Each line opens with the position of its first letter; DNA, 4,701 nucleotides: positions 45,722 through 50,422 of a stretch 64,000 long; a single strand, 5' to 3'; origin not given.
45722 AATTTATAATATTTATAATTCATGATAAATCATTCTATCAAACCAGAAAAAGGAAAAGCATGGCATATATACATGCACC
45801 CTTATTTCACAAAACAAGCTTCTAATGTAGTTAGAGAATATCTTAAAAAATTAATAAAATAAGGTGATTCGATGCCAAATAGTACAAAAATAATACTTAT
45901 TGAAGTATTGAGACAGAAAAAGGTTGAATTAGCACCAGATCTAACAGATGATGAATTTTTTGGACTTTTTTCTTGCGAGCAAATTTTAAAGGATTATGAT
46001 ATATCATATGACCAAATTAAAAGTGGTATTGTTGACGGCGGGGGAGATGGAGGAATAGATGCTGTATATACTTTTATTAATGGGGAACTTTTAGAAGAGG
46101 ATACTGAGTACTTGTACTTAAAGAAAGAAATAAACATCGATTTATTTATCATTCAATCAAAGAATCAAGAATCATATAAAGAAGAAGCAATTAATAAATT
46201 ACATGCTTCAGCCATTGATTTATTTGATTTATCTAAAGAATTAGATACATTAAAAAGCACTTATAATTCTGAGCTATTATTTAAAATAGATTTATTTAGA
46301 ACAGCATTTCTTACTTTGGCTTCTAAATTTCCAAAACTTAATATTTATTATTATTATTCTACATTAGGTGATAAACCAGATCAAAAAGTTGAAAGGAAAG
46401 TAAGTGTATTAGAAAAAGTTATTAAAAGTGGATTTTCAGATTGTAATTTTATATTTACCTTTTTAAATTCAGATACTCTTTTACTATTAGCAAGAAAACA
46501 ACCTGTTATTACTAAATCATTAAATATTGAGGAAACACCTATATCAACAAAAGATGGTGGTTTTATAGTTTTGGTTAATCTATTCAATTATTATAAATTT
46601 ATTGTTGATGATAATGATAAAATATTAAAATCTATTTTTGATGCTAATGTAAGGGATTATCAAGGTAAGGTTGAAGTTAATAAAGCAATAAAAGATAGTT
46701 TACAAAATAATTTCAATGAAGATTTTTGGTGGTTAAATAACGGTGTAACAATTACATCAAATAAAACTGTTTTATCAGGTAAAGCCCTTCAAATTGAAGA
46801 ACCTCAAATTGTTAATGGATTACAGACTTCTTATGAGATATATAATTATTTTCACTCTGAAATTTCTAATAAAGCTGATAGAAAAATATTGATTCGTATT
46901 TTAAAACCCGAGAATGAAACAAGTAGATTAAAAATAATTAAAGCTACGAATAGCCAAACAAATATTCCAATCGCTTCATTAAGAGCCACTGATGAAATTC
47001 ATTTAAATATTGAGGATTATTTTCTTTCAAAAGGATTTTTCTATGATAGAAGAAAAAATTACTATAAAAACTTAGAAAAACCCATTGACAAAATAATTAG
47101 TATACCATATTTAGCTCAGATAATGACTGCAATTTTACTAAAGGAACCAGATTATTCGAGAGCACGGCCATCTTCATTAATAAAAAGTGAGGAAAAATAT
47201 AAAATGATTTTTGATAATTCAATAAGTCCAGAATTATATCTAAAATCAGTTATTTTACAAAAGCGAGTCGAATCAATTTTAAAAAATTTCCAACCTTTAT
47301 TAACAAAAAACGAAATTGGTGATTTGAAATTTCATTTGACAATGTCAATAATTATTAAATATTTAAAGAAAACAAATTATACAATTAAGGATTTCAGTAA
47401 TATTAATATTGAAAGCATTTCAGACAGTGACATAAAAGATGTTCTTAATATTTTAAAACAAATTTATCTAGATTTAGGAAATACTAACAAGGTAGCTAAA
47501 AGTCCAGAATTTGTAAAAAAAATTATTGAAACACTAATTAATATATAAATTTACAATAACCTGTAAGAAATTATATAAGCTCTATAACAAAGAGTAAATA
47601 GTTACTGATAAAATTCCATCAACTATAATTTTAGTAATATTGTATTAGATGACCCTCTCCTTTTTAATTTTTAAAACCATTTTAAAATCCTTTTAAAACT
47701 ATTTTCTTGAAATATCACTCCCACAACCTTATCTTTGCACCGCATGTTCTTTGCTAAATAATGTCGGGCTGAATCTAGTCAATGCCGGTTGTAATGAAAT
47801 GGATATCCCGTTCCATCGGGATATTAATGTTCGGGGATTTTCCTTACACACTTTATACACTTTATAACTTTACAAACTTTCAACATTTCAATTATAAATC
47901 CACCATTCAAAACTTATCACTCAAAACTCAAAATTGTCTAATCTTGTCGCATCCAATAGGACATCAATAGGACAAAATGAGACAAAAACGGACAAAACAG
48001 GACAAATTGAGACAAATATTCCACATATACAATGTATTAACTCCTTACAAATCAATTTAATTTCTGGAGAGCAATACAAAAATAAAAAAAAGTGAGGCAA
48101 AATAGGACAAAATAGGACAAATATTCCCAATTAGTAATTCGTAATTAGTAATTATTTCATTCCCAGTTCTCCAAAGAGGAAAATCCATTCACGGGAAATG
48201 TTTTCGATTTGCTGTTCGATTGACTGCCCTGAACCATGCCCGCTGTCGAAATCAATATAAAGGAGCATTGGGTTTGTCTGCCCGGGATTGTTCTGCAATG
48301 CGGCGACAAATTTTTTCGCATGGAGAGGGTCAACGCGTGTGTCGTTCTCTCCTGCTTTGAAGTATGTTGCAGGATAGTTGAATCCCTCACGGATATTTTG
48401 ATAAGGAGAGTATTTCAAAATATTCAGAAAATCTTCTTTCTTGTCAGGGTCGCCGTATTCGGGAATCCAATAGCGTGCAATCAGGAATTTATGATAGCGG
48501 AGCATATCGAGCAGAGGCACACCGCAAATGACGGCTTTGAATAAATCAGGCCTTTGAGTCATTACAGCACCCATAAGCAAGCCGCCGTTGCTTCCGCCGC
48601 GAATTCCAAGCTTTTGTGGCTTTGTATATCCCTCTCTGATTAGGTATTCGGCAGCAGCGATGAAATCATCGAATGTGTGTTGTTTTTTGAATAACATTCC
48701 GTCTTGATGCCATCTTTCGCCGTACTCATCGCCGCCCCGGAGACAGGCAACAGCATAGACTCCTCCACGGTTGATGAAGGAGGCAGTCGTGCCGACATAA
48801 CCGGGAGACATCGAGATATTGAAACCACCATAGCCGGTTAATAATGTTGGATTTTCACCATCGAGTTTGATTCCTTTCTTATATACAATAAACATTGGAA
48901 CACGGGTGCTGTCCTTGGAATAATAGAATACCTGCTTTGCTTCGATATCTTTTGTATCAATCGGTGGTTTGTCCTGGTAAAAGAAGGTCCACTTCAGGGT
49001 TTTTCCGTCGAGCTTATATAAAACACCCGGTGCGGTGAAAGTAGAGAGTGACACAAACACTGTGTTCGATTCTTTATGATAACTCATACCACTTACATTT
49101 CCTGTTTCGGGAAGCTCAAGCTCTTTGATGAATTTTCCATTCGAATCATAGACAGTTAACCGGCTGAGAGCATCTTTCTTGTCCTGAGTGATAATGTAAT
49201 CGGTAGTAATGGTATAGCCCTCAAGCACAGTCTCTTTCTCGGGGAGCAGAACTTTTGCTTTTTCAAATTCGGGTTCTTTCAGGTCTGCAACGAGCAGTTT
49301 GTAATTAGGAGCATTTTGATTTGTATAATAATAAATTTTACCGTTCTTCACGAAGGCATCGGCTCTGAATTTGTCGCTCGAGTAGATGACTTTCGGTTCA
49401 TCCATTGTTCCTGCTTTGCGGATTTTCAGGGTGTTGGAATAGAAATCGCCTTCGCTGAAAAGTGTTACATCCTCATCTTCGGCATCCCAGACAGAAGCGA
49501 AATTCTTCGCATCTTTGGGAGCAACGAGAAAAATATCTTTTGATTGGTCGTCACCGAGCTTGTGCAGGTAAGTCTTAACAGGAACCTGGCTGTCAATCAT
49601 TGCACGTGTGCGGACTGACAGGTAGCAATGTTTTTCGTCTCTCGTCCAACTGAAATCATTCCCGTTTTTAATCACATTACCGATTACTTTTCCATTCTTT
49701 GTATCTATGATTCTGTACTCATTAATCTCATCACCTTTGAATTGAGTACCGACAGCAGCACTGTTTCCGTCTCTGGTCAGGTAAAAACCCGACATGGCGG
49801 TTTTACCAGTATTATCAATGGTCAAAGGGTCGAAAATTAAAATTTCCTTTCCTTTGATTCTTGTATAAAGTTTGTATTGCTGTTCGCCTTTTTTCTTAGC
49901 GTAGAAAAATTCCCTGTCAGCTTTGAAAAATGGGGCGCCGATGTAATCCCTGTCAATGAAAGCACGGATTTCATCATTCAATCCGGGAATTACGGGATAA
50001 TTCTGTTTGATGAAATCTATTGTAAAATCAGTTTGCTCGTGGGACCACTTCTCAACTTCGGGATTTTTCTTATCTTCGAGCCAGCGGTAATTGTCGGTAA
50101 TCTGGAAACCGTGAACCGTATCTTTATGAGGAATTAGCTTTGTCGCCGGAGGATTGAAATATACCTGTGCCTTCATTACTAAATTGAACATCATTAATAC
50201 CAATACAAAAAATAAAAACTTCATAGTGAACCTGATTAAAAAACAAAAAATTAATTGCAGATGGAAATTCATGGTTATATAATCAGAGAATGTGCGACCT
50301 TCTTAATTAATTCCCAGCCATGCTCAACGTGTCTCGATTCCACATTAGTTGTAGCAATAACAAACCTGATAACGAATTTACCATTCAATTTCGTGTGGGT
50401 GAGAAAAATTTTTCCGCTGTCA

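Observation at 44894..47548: Candidate undescribed multi-gene abortive-infection system: orf129 - orf148(TM) - fragment - AIPR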

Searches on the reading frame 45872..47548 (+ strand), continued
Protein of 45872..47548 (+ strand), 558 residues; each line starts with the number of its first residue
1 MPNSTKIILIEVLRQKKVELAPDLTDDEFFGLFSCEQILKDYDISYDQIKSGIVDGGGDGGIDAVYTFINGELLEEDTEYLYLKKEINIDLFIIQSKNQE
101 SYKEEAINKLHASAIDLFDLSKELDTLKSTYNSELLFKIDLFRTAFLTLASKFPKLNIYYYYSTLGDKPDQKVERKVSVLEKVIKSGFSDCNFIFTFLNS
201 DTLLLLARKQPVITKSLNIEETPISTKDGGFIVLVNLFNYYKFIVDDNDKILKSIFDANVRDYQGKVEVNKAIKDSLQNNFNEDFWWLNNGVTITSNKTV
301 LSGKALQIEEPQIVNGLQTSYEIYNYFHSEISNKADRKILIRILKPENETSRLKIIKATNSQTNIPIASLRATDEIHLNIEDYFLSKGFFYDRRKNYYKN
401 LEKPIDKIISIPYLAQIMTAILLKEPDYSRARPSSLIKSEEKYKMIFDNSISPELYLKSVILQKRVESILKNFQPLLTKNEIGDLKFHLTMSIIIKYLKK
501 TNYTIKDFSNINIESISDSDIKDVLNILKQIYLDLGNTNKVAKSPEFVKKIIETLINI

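Call 88: predict_structure(alignment_id=A3)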
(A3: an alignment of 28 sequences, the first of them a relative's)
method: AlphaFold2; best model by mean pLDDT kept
length: 558 residues; sequences in the alignment: 28
mean_pLDDT: 81.5   pTM: 0.52
mean pLDDT of the five models: 81.5, 80.3, 78.4, 74.6, 67.6
residues with pLDDT >= 90: 173; 70-90: 290; 50-70: 60; < 50: 35
segments of 3 or more residues with pLDDT < 50: 259-270, 282-290, 360-371
pLDDT, mean of each block of 10 residues (from residue 1): 76 89 89 91 84 75 90 80 77 88 79 89 89 92 91 91 83 84 89 91 85 83 77 87 86 67 39 57 45 83 84 79 80 71 79 60 39 71 92 75 87 90 84 59 83 94 95 89 93 92 88 91 94 91 91 89
secondary structure, 60 per line:
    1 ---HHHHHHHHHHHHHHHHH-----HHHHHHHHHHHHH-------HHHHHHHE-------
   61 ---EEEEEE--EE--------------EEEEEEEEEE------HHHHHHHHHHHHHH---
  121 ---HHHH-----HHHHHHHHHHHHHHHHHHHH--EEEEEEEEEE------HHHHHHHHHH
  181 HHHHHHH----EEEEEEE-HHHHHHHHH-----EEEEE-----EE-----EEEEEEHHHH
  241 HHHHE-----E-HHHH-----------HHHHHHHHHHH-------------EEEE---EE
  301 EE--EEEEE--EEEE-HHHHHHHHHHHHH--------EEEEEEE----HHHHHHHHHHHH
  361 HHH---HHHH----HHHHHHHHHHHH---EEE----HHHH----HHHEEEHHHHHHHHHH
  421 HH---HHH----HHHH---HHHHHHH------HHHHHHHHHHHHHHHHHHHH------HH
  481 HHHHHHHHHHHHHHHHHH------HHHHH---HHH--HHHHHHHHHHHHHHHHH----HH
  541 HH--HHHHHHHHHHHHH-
elements in order: H4-20 H26-38 H46-52 E64-69 E88-97 H104-117 H124-127 H133-152 E155-164 H171-187 E192-198 H200-208 E214-218 E231-236 H237-244 H253-256 H268-278 E292-295 E299-302 E305-309 E312-315 H317-329 E338-344 H349-363 H367-370 H375-386 E390-392 H397-400 E408-410 H411-422 H433-436 H440-446 H453-472 H479-498 H505-509 H518-534 H539-542 H545-557

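Call 91: fold_search(model_id=the predicted structure, library=pdb)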
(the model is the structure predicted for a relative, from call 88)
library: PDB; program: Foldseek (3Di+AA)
matches with E <= 10: 241; with E <= 0.001: 0
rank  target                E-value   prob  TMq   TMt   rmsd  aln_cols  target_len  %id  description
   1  5zr1_C                9.2e-02  0.10  0.13  0.13  28.2       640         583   12  Saccharomyces Cerevisiae Origin Recognition Complex Bound to a 72-bp Origin DNA containing ACS and B1 element (released 2018-07-11)
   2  8zp4_C                9.6e-02  0.10  0.13  0.13  26.9       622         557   12  Cryo-EM structure of origin recognition complex (Orc1 to 5) with ARS1 DNA bound (released 2025-04-16)
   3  7tji_C                2.7e-01  0.06  0.10  0.11  27.1       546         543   13  S. cerevisiae ORC bound to 84 bp ARS1 DNA and Cdc6 (state 2) with flexible Orc6 N-terminal domain (released 2022-10-05)
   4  8zp5_C                2.7e-01  0.05  0.11  0.11  28.2       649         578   13  Cryo-EM structure of origin recognition complex (Orc5 basic patch mutations) with ARS1 DNA bound (released 2025-04-16)
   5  9bcx_D                5.6e-01  0.04  0.11  0.12  28.7       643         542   12  Cryo-EM structure of the S. cerevisiae ORC-Cdc6-Mcm2-7-DNA complex with a fully closed Mcm2-Mcm5 DNA entry gate (released 2025-01-01)
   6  7t3b_E                6.2e-01  0.09  0.13  0.20  14.6       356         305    8  GATOR1-RAG-RAGULATOR - GAP Complex (released 2022-04-06)
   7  7tjh_C                7.5e-01  0.03  0.10  0.10  27.2       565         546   12  S. cerevisiae ORC bound to 84 bp ARS1 DNA and Cdc6 (state 1) with flexible Orc6 N-terminal domain (released 2022-10-05)
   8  6gi5_B                8.7e-01  0.15  0.08  0.14   8.0        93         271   17  Crystal structure of the ferric enterobactin esterase (PfeE) from Pseudomonas aeruginosa in complex with the tris-cate (released 2018-06-20)
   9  3gh3_B                9.1e-01  0.57  0.08  0.18   3.6        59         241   17  Structural insights into the catalytic mechanism of CD38: Evidence for a conformationally flexible covalent enzyme-sub (released 2010-03-16)
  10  5v8f_C                9.1e-01  0.03  0.12  0.12  28.3       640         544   11  Structural basis of MCM2-7 replicative helicase loading by ORC-Cdc6 and Cdt1 (released 2017-05-10)
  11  7t3c_E                1.0e+00  0.06  0.13  0.19  15.2       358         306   10  GATOR1-RAG-RAGULATOR - Dual Complex (released 2022-04-06)
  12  3p5s_A                1.1e+00  0.54  0.08  0.18   3.6        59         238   17  Structural insights into the catalytic mechanism of CD38: Evidence for a conformationally flexible covalent enzyme-sub (released 2011-10-19)
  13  5irp_A                1.1e+00  0.03  0.09  0.12  19.4       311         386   11  Crystal structure of the alanine racemase Bsu17640 from Bacillus subtilis (released 2017-03-29)
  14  7xw2_A                1.3e+00  0.05  0.08  0.07  20.6       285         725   13  Cryo-EM structure of human DICER-pre-miRNA in a dicing state (released 2023-03-08)
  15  6gi2_B                1.5e+00  0.12  0.08  0.14   8.1        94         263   17  Crystal structure of the ferric enterobactin esterase (pfeE) mutant(S157A) from Pseudomonas aeruginosa in complex with (released 2018-06-20)
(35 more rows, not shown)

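Call 99: search_dna_similar(query=window:45872-47548:+, collection=plasmids, mode=protein, max_evalue=0.00001, max_rows=40)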
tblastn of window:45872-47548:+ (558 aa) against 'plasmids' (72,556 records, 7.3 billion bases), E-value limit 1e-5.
Records with a match: 80; places in all: 84; records where one place covers at least 80% of the query: 27.
Best place of each record, by identity: <60% 80.
By first word of the organism name: Staphylococcus 10; Klebsiella 8; Aeromonas 6; Raoultella 5; Enterococcus 5; Lactococcus 4; Bacillus 4; Escherichia 4; Synechocystis 4; Streptomyces 3; and 19 more.
By predicted mobility (MOB-suite, as given by PLSDB): non-mobilizable 33; conjugative 29; mobilizable 18.
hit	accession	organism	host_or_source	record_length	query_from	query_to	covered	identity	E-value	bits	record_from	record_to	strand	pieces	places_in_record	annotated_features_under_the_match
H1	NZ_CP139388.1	Klebsiella aerogenes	Homo sapiens,blood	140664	1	556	100%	44.6%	3e-125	412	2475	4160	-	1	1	AIPR family protein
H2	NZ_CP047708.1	Klebsiella pneumoniae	Rectal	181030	6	552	98%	45.3%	8e-124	408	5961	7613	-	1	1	AIPR family protein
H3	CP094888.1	Klebsiella pneumoniae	Homo sapiens,whole organism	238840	6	551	98%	45.0%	3e-121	400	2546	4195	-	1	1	AIPR family protein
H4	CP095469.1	Klebsiella pneumoniae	Homo sapiens,whole organism,rectum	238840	6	551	98%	45.0%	3e-121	400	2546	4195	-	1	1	AIPR family protein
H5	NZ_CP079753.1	Raoultella ornithinolytica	cell culture,urine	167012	6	551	98%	44.8%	2e-120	398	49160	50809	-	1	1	AIPR family protein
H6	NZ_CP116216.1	Klebsiella michiganensis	Homo sapiens,sputum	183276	6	551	98%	44.8%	2e-120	398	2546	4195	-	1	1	AIPR family protein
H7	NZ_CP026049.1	Raoultella planticola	Homo sapiens,G-tube swab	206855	6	551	98%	44.8%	2e-120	398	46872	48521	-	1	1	AIPR family protein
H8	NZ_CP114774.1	Raoultella planticola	Homo sapiens,cell ...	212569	6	551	98%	44.8%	2e-120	398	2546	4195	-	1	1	AIPR family protein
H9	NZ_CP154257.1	Raoultella planticola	male,sputum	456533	6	551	98%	44.8%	2e-120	398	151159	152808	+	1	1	AIPR family protein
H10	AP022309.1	Burkholderia sp. SFA1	-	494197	1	554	99%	40.3%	2e-111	372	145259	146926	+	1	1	hypothetical protein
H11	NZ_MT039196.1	Serratia proteamaculans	-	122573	8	556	98%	39.0%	1e-100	341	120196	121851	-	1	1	AIPR family protein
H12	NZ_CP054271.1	Raoultella ornithinolytica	Sus scrofa domesticus,Whole ...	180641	97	551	82%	44.3%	1e-104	352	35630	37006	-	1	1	AIPR family protein | hypothetical protein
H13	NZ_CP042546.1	Klebsiella michiganensis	Homo sapiens,Whole organism,clinical ...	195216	109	551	79%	44.4%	1e-101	343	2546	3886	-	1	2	AIPR family protein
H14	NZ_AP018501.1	Lactococcus cremoris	-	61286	4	554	99%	35.3%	7e-78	275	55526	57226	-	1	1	AIPR family protein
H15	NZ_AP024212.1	Lactococcus cremoris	-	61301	4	554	99%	35.3%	7e-78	275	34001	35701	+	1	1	AIPR family protein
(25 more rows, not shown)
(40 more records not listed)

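Call 100: get_annotated_region(hit=H14, flank=3500)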
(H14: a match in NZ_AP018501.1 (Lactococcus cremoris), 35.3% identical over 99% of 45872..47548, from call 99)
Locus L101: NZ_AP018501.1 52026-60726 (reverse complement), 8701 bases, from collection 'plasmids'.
description: Lactococcus cremoris strain C4 plasmid pC42, complete sequence
organism: Lactococcus cremoris (NCBI taxid 1359)
taxonomy: Bacteria; Bacillota; Bacilli; Lactobacillales; Streptococcaceae; Lactococcus; Lactococcus cremoris
host: -; source: -; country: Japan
typing (MOB-suite, as given by PLSDB): mobilizable; replicon rep_cluster_633; relaxase MOBP
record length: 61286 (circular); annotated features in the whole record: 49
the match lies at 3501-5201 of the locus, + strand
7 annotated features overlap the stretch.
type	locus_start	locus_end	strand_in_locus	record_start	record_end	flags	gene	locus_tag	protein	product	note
CDS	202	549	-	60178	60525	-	-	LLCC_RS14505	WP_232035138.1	hypothetical protein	-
CDS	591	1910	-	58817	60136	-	-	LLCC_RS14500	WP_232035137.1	hypothetical protein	-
CDS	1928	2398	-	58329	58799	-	-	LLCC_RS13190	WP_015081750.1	hypothetical protein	-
CDS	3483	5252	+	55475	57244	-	-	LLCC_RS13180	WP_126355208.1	AIPR family protein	-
CDS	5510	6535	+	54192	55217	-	-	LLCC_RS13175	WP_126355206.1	hypothetical protein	-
CDS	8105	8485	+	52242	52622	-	-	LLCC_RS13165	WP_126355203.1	hypothetical protein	-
CDS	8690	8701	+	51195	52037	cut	-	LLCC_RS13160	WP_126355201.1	ParA family protein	-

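Call 101: get_annotated_region(hit=H2, flank=3500)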
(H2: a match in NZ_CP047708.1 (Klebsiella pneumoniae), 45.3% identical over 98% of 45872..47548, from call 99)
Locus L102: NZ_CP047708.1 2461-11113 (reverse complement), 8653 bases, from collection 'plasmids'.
description: Klebsiella pneumoniae strain Kpn-13 plasmid pKpn13-1, complete sequence
organism: Klebsiella pneumoniae (NCBI taxid 573)
taxonomy: Bacteria; Pseudomonadota; Gammaproteobacteria; Enterobacterales; Enterobacteriaceae; Klebsiella; Klebsiella pneumoniae
host: -; source: Rectal; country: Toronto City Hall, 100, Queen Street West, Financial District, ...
typing (MOB-suite, as given by PLSDB): conjugative; replicon IncFIB; relaxase MOBF,MOBF; mating-pair formation MPF_F
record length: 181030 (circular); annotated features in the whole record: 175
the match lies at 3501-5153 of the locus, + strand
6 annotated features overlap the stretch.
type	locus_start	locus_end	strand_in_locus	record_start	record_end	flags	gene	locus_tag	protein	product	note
CDS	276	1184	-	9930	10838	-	-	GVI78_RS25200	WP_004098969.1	HNH endonuclease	-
CDS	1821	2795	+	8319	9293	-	-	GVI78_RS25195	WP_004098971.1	sensor domain-containing diguanylate cyclase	-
CDS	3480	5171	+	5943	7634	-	-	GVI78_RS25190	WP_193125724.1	AIPR family protein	-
CDS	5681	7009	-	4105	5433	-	-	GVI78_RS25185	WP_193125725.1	AAA family ATPase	-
CDS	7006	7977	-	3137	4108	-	-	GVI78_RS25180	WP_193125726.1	reverse transcriptase domain-containing protein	-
CDS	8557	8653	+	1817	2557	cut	-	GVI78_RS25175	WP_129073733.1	tyrosine-type recombinase/integrase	GO:0015074 - DNA integration [Evidence IEA]; GO:0006310 - DNA recombination [Evidence IEA]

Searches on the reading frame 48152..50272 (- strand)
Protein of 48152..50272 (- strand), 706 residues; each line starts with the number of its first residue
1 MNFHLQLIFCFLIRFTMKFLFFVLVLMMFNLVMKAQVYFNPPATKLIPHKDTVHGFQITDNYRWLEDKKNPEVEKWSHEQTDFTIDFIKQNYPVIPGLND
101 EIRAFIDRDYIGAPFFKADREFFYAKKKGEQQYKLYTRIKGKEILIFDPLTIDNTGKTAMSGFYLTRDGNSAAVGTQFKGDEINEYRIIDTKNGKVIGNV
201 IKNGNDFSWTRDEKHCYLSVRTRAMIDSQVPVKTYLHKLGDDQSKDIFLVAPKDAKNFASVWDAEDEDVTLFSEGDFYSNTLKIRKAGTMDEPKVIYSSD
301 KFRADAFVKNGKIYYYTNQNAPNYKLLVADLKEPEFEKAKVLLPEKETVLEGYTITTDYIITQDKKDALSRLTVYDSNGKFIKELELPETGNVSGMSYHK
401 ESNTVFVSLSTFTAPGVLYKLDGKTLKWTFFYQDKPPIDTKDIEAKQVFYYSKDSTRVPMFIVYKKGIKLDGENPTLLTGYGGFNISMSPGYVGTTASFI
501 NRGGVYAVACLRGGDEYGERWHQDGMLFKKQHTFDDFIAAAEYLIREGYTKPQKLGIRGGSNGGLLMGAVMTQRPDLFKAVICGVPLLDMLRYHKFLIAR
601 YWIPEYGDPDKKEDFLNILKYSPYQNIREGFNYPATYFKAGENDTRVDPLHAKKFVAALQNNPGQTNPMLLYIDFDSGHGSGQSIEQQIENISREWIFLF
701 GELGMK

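Call 94: find_encoding_contigs(protein=window:48152-50272:-, flank=8000, max_places=10)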
Protein window:48152-50272:- (706 aa): 1 contig read that carries it; 1 place shown.
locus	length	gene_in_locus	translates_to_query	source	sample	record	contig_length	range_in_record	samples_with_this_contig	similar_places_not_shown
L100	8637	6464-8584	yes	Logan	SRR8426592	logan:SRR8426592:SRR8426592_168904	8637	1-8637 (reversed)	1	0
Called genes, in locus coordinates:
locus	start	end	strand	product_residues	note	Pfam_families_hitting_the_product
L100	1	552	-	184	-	?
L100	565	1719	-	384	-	PF02012:BNR (faint), PF14870:PSII_BNR (weak), PF18962:Por_Secre_tail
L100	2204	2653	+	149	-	PF02381:MraZ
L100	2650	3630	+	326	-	PF01795:Methyltransf_5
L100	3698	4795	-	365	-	-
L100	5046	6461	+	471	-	PF00282:Pyridoxal_deC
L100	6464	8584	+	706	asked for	PF02897:Peptidase_S9_N, PF00326:Peptidase_S9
